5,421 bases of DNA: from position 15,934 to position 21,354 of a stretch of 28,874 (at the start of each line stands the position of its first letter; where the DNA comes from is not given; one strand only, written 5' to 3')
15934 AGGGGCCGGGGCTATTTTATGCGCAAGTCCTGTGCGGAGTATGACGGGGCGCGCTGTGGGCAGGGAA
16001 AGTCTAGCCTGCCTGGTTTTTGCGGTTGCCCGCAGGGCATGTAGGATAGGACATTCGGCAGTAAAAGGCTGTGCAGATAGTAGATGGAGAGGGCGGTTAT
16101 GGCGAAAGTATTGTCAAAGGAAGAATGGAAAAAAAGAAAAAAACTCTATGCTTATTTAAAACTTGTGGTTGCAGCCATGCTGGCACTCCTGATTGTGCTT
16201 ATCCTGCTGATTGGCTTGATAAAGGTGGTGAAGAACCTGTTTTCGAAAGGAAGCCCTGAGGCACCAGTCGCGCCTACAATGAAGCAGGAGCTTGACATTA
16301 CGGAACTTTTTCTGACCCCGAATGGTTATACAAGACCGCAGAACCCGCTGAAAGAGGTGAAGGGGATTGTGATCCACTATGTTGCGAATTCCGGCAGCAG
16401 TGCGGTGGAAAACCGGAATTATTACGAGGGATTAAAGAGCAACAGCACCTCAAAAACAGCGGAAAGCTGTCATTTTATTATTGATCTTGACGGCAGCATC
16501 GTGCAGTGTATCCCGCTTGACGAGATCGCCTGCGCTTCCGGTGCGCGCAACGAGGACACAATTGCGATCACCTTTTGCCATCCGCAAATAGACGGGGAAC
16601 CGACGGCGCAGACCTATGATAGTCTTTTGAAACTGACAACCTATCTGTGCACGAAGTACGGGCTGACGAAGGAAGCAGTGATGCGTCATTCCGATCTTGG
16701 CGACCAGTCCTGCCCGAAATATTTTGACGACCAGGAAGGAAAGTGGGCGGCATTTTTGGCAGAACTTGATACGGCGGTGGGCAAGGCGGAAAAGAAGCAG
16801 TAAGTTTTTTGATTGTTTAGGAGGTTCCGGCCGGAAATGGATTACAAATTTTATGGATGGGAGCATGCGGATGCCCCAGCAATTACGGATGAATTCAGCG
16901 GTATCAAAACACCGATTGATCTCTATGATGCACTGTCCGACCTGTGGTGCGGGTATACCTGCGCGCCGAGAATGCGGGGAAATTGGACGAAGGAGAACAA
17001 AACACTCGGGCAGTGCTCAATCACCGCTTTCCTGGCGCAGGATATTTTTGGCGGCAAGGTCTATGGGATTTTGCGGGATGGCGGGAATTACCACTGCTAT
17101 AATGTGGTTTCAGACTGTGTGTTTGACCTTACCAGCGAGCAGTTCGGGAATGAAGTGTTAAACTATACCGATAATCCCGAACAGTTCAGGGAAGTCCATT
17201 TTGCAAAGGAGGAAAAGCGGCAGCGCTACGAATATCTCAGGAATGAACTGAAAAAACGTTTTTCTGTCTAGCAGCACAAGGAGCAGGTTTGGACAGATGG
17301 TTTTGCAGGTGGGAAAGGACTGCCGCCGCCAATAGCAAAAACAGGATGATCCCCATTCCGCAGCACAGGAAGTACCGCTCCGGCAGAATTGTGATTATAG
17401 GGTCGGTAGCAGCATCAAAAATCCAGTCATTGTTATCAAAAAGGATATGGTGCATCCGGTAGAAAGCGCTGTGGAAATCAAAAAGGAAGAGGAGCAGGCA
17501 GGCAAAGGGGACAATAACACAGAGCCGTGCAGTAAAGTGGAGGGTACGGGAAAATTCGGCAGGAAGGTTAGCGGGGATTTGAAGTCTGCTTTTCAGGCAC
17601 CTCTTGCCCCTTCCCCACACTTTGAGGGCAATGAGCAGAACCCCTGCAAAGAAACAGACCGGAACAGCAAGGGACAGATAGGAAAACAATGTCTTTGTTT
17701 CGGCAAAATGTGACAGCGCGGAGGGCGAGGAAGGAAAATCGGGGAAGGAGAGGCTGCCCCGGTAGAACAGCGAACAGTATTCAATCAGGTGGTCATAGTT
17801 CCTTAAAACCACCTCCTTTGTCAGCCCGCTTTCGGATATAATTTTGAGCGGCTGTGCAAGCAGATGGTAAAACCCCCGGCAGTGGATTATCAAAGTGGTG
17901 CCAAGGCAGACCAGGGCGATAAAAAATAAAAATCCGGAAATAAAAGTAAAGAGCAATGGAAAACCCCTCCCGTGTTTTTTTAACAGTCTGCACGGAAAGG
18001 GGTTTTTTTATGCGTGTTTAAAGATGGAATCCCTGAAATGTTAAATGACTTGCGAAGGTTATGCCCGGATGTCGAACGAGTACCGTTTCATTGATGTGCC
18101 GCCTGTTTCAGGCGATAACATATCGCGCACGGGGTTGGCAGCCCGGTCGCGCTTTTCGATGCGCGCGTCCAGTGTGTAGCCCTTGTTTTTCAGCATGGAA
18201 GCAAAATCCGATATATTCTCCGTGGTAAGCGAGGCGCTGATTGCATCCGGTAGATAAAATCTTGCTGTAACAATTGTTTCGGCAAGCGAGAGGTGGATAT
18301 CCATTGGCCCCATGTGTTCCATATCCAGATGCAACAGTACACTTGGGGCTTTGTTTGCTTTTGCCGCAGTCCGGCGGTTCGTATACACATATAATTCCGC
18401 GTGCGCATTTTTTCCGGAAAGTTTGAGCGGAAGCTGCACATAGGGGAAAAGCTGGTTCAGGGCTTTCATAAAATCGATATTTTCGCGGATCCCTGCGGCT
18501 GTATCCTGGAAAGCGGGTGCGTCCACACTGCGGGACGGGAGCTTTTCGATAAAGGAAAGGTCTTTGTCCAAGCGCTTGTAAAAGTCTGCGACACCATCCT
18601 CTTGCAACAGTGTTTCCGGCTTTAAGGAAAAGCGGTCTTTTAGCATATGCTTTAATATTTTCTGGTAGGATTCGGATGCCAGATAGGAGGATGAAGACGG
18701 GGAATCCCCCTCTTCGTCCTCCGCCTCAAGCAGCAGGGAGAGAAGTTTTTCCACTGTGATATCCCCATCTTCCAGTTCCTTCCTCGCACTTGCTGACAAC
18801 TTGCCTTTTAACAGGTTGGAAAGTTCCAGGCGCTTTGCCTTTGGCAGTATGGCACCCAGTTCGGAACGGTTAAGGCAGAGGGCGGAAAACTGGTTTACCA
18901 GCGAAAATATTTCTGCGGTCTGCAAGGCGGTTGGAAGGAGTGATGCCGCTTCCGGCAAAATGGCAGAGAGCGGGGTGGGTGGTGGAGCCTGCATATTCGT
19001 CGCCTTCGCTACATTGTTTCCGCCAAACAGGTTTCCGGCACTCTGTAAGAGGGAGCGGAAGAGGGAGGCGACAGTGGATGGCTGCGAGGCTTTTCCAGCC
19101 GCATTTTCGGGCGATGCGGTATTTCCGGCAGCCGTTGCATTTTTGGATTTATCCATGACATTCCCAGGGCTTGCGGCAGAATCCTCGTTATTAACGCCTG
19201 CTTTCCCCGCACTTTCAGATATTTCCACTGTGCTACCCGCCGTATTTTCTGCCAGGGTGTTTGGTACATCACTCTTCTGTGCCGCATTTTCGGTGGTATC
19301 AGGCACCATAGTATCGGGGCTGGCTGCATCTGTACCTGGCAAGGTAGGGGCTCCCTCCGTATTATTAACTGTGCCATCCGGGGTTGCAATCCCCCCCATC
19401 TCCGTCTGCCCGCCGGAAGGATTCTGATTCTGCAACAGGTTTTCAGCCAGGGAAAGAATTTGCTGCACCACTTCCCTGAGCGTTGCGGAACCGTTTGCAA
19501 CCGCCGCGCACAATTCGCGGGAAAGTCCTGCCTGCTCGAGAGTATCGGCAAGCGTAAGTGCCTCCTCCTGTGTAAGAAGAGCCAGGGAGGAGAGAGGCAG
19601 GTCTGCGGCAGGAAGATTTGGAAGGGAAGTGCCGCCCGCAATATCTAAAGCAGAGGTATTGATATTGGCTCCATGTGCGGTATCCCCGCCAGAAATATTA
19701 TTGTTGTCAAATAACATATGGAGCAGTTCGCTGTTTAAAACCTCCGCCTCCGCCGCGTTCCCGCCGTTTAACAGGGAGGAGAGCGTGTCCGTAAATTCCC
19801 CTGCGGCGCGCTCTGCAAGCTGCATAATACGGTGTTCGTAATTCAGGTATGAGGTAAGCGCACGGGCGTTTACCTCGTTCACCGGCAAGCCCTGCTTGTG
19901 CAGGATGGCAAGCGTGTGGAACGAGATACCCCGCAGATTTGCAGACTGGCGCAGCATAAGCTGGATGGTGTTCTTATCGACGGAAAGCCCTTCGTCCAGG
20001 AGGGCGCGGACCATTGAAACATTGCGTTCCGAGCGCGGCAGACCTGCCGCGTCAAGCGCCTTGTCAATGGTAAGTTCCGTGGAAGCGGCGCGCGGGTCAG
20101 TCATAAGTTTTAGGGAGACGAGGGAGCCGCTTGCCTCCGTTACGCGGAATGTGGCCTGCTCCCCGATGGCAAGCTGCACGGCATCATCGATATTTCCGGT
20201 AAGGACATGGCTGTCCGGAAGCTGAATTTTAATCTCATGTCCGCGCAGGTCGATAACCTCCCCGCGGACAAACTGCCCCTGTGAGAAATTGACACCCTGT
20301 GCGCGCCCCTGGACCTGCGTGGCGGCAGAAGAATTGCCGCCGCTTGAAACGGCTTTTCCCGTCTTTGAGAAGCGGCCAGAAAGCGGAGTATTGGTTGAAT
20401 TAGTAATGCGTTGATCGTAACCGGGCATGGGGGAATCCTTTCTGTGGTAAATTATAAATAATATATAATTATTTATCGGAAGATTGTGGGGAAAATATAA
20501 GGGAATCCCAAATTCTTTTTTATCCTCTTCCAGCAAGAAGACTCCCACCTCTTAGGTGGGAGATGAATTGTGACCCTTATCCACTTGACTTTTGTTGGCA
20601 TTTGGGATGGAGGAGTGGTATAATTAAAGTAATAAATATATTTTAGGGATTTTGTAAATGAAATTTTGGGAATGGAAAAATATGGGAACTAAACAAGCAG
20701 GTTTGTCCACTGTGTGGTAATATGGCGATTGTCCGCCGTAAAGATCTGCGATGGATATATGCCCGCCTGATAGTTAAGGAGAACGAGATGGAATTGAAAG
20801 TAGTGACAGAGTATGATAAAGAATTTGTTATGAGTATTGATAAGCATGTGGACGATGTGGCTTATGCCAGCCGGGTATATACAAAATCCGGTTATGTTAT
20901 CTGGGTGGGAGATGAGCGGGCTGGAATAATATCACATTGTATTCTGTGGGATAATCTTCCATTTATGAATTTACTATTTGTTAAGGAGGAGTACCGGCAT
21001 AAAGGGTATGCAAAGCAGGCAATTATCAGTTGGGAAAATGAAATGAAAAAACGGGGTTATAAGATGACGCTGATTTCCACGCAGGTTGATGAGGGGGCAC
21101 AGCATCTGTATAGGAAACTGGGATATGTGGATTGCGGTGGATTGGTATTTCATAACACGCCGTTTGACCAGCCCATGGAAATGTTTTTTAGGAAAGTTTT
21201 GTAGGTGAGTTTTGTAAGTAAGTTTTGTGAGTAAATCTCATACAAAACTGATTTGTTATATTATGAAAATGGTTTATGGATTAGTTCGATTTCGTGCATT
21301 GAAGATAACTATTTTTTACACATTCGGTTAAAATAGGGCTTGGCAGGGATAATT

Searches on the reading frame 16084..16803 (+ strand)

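Call 10: search_protein_families(library=pfam, proteins=[window:16084-16803:+], max_evalue=0.01)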
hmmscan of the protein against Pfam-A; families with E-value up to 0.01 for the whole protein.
window:16084-16803:+ (239 aa): 2 families
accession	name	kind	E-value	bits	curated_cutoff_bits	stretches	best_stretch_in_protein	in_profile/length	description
PF01510.30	Amidase_2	-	1.7e-22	80.6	26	1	90-212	3-130/131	N-acetylmuramoyl-L-alanine amidase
PF04277.18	OAD_gamma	-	0.0048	18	27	1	25-67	4-46/76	Oxaloacetate decarboxylase, gamma chain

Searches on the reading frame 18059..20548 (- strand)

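Call 10: search_protein_families(library=pfam, proteins=[window:18059-20548:-], max_evalue=0.01)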
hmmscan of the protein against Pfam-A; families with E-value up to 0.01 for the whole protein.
window:18059-20548:- (829 aa): 1 family
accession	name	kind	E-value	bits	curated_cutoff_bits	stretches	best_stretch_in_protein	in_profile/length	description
PF02120.21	Flg_hook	-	2e-07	31.2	29.8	1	725-794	3-72/85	Flagellar hook-length control protein FliK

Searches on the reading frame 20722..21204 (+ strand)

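Call 10: search_protein_families(library=pfam, proteins=[window:20722-21204:+], max_evalue=0.01)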
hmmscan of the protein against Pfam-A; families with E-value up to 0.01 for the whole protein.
window:20722-21204:+ (160 aa): 4 families
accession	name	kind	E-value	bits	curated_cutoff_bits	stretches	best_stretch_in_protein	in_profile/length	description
PF00583.31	Acetyltransf_1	-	2.4e-10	41.2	20.7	1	54-135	32-116/116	Acetyltransferase (GNAT) family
PF13508.13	Acetyltransf_7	-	9.3e-10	39.2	27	1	58-136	3-83/84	Acetyltransferase (GNAT) domain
PF13673.13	Acetyltransf_10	-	1.4e-09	38.4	23.6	1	30-154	4-126/128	Acetyltransferase (GNAT) domain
PF08445.16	FR47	-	1.7e-06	28.4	22.1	1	80-135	22-77/86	FR47-like protein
